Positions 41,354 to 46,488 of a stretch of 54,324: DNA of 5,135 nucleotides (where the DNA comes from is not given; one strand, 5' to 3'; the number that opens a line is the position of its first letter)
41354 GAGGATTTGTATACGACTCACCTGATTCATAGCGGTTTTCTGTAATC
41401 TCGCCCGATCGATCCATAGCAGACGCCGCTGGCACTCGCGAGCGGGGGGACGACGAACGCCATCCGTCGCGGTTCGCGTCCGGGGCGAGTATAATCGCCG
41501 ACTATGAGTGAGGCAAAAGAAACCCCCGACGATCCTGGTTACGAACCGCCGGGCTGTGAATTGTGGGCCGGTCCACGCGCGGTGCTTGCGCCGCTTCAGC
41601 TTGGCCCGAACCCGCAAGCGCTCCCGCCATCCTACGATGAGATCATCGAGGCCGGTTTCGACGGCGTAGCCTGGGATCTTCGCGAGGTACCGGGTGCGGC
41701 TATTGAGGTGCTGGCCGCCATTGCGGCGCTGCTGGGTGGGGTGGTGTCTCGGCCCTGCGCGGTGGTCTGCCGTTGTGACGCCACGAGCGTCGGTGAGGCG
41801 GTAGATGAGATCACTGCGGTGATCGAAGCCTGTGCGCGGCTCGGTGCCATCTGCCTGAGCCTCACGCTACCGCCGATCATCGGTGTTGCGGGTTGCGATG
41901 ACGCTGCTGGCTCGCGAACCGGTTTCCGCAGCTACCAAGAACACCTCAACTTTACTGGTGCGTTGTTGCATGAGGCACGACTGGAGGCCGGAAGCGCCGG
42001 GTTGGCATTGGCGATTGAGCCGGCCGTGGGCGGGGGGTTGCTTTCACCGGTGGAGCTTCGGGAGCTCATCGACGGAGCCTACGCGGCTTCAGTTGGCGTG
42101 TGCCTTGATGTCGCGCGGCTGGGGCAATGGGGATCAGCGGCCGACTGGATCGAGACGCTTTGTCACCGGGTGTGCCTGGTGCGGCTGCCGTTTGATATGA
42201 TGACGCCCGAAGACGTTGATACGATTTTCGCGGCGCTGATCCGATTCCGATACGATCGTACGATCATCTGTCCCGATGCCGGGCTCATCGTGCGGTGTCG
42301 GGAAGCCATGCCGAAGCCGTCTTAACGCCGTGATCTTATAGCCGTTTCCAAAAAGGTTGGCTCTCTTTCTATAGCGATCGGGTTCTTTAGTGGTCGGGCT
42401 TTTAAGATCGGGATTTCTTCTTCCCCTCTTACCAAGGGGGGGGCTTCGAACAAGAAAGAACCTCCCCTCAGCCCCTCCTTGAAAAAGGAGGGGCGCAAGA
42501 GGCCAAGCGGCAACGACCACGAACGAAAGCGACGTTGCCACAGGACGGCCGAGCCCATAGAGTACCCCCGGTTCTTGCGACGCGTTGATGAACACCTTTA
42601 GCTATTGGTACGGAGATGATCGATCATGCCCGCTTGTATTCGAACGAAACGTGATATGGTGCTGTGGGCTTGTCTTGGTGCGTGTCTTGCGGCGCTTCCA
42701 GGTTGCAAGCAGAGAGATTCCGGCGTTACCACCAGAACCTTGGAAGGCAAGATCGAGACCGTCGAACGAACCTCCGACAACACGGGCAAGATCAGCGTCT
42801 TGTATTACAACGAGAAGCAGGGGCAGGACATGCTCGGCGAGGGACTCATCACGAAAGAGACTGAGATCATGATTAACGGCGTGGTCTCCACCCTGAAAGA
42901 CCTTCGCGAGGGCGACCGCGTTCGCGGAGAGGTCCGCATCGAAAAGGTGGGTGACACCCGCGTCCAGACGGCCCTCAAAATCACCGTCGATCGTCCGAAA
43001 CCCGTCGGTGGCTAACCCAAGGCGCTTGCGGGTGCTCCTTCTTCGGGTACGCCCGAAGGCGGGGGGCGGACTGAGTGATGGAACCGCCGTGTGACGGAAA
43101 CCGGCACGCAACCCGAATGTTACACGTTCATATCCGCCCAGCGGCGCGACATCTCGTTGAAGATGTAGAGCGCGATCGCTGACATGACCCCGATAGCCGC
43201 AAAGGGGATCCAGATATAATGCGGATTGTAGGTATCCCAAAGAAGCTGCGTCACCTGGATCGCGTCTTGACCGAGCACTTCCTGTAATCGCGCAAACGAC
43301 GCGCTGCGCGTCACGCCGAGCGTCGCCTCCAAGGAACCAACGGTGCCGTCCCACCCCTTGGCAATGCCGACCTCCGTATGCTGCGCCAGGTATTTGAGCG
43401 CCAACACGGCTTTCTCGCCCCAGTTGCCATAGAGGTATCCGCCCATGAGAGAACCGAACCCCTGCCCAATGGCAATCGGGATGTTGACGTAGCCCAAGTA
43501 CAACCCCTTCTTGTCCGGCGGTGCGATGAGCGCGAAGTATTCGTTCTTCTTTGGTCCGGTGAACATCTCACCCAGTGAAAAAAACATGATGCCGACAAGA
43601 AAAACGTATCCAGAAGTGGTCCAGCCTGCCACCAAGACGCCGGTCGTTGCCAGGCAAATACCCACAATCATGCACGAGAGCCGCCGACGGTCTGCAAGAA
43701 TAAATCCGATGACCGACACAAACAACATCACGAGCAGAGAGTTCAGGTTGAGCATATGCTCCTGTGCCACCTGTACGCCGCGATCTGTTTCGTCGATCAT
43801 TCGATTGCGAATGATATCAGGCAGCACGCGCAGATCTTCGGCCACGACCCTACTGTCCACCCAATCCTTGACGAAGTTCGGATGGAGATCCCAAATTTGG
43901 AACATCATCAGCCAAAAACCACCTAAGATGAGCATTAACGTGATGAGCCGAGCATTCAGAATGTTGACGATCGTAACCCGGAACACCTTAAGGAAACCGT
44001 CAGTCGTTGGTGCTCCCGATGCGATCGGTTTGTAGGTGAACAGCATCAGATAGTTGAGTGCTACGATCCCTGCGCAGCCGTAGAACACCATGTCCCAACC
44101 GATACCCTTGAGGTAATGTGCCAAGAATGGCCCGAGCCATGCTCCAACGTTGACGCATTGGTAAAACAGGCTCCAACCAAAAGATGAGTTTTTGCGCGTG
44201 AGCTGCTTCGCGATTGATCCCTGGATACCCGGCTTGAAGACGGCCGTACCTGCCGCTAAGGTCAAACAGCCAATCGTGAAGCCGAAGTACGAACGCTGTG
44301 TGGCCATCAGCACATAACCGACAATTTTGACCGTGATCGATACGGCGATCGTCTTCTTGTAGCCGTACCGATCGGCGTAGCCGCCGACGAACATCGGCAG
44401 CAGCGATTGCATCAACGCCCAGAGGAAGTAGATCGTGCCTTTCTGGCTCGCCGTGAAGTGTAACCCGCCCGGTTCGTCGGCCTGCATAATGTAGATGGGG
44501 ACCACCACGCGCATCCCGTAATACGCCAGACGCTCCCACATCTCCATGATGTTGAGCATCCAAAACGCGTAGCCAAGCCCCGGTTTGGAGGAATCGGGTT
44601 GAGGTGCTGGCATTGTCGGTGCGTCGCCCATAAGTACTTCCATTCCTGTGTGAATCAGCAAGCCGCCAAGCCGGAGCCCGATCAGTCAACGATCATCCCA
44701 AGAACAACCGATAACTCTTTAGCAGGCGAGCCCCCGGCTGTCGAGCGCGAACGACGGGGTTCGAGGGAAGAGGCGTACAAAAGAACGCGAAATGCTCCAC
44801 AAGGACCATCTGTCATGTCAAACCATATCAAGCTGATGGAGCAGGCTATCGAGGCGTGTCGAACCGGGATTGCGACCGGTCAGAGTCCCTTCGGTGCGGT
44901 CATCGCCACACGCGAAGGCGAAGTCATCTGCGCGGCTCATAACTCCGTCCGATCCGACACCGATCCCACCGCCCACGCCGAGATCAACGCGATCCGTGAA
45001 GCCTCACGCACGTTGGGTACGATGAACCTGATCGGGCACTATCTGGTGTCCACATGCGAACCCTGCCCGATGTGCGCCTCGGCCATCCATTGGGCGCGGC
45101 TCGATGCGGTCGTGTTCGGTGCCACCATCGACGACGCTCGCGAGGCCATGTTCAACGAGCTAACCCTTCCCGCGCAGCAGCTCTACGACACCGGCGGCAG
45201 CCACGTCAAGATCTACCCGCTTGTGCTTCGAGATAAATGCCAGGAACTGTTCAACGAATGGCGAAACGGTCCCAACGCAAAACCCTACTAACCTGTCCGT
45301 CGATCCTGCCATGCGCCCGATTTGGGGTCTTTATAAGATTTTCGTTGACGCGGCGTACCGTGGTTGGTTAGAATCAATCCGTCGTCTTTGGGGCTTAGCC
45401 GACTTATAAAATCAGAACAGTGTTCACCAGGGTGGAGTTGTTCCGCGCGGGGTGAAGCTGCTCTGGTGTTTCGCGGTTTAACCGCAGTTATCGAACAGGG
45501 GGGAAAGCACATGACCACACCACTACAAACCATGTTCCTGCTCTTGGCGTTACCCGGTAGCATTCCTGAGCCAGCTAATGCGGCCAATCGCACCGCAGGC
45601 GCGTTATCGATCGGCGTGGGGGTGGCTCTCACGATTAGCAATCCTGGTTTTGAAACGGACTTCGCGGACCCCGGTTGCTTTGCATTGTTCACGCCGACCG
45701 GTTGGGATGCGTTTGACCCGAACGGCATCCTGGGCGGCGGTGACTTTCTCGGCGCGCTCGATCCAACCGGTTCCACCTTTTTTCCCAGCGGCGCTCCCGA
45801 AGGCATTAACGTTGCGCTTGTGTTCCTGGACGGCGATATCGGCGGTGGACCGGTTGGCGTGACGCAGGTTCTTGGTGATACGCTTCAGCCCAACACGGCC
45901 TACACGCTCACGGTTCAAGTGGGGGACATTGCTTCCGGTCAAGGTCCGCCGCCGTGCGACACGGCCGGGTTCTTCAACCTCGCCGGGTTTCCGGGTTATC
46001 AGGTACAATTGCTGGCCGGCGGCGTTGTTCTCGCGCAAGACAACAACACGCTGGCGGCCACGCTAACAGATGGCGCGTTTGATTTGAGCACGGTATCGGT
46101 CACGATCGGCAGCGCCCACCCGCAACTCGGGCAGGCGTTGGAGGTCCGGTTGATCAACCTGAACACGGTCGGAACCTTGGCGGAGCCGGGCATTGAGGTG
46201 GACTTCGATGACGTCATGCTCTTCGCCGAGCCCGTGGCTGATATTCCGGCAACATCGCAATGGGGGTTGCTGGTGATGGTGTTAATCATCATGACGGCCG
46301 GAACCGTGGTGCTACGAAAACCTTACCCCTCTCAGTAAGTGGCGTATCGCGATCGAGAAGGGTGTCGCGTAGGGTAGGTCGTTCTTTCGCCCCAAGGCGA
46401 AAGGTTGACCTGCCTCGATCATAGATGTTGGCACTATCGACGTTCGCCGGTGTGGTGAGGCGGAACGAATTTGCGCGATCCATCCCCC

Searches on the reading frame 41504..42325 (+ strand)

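Call 13: search_protein_families(library=pfam, proteins=[window:41504-42325:+])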
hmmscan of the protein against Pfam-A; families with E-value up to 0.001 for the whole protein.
window:41504-42325:+ (273 aa): 1 family
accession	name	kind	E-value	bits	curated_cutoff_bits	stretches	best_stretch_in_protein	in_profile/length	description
PF01261.30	AP_endonuc_2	-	2.2e-08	34.6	31.1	1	47-215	4-170/249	Xylose isomerase-like TIM barrel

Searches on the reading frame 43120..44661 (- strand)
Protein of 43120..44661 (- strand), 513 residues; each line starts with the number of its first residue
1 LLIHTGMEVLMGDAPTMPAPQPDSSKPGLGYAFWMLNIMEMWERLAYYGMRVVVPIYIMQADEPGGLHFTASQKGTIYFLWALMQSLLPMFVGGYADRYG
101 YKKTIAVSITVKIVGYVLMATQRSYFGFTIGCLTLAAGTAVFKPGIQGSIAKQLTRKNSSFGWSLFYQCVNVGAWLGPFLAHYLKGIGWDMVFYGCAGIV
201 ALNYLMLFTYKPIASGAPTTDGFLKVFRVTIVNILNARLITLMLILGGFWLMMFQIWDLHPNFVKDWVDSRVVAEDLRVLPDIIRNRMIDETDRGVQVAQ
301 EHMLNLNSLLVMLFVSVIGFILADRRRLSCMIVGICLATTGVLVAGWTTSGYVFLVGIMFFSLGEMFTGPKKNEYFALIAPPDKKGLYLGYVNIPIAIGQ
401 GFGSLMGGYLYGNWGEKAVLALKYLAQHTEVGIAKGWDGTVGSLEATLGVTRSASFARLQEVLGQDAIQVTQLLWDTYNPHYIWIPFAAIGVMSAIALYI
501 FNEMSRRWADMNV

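Call 10: search_protein_families(library=pfam, proteins=[window:43120-44661:-])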
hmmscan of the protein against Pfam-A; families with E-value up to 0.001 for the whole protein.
window:43120-44661:- (513 aa): 1 family
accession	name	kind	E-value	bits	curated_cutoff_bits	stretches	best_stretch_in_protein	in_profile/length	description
PF07690.21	MFS_1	-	3.9e-28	98.8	33.4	2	47-255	9-223/347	Major Facilitator Superfamily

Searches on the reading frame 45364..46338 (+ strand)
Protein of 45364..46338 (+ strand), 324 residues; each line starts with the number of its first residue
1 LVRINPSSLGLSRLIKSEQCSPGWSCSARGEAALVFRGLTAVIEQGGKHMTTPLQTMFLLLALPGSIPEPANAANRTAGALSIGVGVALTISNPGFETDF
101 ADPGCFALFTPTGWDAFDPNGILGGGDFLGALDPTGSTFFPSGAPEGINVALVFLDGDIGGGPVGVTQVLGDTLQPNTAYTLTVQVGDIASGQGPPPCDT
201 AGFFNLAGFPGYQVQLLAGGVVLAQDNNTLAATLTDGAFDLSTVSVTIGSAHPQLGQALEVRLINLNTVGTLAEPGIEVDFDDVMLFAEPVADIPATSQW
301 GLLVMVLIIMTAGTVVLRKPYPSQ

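Call 10: search_protein_families(library=pfam, proteins=[window:45364-46338:+])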
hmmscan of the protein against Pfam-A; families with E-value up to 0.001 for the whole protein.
window:45364-46338:+ (324 aa): 1 family
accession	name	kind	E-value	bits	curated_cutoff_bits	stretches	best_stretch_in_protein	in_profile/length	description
PF22825.2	HpiC1-like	-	9e-51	172.8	27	1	88-286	2-173/174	HpiC1 cyclase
